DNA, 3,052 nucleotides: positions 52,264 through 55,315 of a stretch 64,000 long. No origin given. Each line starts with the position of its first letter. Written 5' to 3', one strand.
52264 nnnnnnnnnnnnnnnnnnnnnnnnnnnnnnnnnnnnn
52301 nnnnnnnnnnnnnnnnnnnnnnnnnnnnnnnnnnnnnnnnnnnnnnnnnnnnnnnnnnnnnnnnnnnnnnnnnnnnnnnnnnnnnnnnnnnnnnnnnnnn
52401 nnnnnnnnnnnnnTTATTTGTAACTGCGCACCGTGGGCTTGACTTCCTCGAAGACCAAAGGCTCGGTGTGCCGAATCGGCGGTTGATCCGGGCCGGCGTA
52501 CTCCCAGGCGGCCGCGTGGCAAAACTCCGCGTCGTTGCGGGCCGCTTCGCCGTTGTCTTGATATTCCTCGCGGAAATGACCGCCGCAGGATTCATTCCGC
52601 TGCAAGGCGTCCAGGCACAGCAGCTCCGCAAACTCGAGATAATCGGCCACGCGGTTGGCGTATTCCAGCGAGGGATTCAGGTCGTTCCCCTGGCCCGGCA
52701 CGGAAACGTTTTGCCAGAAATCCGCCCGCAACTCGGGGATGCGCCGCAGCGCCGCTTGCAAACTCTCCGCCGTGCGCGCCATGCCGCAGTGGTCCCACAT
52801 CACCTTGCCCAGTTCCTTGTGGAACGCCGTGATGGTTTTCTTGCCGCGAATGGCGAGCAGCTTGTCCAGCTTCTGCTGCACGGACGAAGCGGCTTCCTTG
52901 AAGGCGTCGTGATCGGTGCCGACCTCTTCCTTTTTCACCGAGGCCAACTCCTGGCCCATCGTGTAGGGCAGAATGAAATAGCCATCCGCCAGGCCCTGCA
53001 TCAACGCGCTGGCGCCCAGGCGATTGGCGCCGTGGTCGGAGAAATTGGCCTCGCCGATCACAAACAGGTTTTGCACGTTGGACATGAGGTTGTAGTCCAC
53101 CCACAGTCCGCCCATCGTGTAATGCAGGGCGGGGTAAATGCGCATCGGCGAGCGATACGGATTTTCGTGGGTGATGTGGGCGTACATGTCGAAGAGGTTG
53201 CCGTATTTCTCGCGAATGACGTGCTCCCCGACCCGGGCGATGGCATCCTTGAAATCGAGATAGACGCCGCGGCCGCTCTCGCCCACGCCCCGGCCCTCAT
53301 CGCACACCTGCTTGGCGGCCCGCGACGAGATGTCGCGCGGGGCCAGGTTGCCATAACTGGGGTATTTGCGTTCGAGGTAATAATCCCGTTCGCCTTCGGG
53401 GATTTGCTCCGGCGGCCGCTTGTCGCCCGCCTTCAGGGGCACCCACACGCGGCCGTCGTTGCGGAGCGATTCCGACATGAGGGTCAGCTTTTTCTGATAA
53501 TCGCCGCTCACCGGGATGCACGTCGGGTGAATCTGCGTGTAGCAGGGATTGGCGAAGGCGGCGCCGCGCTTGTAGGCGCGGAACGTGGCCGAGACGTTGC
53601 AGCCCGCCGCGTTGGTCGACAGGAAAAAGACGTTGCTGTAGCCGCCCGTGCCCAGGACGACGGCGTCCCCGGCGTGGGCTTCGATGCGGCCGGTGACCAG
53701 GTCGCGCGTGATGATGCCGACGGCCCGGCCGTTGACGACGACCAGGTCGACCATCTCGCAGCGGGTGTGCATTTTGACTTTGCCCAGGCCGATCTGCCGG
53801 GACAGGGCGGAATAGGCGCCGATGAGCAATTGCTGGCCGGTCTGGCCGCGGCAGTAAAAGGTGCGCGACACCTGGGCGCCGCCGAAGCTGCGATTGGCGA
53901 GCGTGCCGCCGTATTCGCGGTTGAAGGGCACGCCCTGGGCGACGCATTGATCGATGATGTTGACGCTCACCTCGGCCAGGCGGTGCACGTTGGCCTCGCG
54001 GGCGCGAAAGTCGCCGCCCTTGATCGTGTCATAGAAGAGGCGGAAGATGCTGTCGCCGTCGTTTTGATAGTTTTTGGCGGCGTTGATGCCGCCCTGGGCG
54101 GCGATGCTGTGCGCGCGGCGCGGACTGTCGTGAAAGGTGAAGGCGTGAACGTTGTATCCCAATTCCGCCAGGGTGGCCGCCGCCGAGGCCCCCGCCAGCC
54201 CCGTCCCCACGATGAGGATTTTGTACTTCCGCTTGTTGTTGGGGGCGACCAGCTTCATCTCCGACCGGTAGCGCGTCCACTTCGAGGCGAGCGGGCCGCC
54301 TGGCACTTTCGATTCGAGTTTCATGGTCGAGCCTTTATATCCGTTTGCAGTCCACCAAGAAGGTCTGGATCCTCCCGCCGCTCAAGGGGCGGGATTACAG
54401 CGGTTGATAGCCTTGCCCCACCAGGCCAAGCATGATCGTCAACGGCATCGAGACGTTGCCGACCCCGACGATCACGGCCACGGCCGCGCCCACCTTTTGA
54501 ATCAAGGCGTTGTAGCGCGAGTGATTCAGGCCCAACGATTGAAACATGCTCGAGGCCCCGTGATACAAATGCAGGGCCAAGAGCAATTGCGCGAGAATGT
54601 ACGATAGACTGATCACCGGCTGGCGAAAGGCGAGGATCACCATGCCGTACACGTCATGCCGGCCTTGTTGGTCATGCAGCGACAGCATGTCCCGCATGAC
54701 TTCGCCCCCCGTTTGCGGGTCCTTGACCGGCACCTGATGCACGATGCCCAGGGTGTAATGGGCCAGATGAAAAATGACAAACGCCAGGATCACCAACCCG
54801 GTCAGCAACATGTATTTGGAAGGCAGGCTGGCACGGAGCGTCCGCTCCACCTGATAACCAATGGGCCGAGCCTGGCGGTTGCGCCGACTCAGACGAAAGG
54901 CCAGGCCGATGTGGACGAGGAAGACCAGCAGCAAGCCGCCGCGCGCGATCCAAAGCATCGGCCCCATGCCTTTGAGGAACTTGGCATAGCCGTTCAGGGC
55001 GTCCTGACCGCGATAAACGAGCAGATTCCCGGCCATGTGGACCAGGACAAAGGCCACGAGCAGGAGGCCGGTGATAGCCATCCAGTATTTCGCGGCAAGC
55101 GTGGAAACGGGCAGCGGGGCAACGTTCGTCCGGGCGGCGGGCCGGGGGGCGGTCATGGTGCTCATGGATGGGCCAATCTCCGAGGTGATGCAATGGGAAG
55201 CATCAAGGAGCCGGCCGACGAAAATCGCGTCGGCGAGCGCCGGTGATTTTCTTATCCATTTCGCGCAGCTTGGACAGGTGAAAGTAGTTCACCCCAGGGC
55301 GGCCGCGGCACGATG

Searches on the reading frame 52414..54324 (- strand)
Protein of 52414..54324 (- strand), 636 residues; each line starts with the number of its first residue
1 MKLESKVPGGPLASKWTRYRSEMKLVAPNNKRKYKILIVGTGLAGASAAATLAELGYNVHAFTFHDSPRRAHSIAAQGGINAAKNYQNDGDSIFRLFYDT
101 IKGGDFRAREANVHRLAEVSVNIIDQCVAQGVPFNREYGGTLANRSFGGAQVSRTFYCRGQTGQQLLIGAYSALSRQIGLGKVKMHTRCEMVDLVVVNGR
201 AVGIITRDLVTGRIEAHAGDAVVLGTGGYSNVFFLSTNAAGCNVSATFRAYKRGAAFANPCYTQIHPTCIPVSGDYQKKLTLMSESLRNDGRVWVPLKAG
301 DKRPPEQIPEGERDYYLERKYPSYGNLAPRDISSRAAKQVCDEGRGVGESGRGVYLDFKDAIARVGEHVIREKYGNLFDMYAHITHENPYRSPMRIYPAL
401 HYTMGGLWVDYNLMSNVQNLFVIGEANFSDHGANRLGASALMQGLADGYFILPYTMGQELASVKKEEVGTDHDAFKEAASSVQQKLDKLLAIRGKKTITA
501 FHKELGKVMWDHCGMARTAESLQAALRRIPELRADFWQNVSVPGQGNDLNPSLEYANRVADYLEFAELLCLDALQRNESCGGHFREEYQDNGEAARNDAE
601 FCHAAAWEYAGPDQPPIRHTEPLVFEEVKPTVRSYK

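Call 13: find_related_loci(query=window:52414-54324:-, collection=genome_contigs, flank=10000)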
Query window:52414-54324:- (636 aa) in genome_contigs; peptide patterns used: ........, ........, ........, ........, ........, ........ (x = any residue, [..] = any of these).
600 stretches matched a pattern (row limit reached: there are more); 600 encode a relative of the query (tblastn E <= 1e-3); the best 80 are kept; 80 distinct loci.
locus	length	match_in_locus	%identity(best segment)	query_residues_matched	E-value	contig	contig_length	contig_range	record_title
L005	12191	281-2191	74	1-636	0e+0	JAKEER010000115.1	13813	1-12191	MAG: Acidobacteria bacterium isolate PMV_1.51 PMV_1.51.k101_136575, whole genome shotgun sequence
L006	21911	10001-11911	72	1-636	0e+0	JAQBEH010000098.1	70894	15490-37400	MAG: Acidobacteriota bacterium isolate MAG_424_bin-23 424_bin-23_ctg-098, whole genome shotgun sequence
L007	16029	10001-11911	72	1-636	0e+0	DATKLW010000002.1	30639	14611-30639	MAG TPA_asm: Thermoanaerobaculia bacterium isolate SMAG_U14695 k141_2477, whole genome shotgun sequence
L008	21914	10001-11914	74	1-636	0e+0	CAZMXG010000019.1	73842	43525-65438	MAG TPA_asm: uncultured Heliomicrobium sp. isolate SRP173033_co1_351 genome assembly, contig: NODE_453_length_73842_cov_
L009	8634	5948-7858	72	1-636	0e+0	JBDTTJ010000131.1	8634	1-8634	MAG: Acidobacteriota bacterium isolate cluster3_bin.293 NODE_39283_length_8634_cov_14.107938, whole genome shotgun seque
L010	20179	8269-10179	72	1-636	0e+0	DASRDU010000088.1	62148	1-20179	MAG TPA_asm: Blastocatellia bacterium isolate SMAG_U9988 k141_888974, whole genome shotgun sequence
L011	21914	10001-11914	71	1-636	0e+0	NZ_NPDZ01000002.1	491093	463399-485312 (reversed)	Leptospira perolatii strain FH1-B-B1 contig_2, whole genome shotgun sequence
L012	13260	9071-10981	74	1-636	0e+0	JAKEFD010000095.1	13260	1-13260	MAG: Gemmataceae bacterium isolate PMV_2.37 PMV_2.37.k101_396595, whole genome shotgun sequence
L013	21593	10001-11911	70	1-636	0e+0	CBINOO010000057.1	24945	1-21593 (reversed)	MAG TPA_asm: uncultured Acidimicrobiia bacterium isolate SRR16817029_binner12_Refined_12 genome assembly, contig: ERZ273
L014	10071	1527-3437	70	1-636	0e+0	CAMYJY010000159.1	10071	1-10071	MAG: uncultured Pirellulales bacterium isolate FCS_M_Planctomycetota_01 genome assembly, contig: scaffold_17580, whole g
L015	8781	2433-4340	73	1-636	0e+0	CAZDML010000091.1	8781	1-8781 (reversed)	MAG TPA_asm: uncultured Elusimicrobia sp. isolate SRP189682_co1_70 genome assembly, contig: NODE_20054_length_8781_cov_4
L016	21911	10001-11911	70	1-636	0e+0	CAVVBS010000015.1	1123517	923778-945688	MAG: uncultured Acidobacteriaceae bacterium isolate MFD02671.bin.1.56 genome assembly, contig: contig_6222, whole genome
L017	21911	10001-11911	71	1-636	0e+0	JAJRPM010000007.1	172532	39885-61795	MAG: Candidatus Zixiibacteriota bacterium isolate Dive100_bin1.56 k141_318363, whole genome shotgun sequence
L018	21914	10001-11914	71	1-636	0e+0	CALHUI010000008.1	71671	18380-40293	MAG: uncultured Cytophagales bacterium isolate N1_Bin_MAXBIN__105_1 genome assembly, contig: c_000000265288, whole genom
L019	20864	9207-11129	71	1-636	0e+0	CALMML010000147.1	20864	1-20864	MAG TPA_asm: uncultured Myxococcales bacterium isolate SRR5676451_bin.61_CONCOCT_v1.1_MAG genome assembly, contig: ERZ72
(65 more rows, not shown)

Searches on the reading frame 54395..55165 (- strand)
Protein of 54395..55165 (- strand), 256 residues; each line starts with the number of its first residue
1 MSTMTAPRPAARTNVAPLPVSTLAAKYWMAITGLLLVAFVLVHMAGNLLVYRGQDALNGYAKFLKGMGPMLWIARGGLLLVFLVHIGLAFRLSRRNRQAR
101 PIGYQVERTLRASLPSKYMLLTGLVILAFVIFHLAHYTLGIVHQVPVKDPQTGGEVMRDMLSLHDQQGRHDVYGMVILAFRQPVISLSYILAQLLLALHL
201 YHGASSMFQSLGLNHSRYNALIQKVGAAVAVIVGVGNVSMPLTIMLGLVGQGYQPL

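Call 87: list_cluster_members(proteins=[window:54395-55165:-, window:58063-59070:-, window:52414-54324:-])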
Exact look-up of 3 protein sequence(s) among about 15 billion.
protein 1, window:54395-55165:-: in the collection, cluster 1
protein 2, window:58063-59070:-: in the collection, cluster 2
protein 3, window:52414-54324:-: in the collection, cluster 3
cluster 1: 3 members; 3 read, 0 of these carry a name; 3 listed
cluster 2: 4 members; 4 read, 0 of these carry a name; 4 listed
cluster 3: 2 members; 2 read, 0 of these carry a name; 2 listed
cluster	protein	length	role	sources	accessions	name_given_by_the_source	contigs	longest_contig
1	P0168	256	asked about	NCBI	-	-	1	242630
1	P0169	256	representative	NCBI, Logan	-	-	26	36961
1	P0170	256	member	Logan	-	-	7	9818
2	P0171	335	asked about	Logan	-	-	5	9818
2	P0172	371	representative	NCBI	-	-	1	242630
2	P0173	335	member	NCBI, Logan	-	-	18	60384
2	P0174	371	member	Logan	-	-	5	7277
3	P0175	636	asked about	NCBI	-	-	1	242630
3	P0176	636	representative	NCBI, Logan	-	-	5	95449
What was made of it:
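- Tried and rejected: Clusters of the flanking proteins at 90% identity hold only the same three haplotype groups (call 87).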
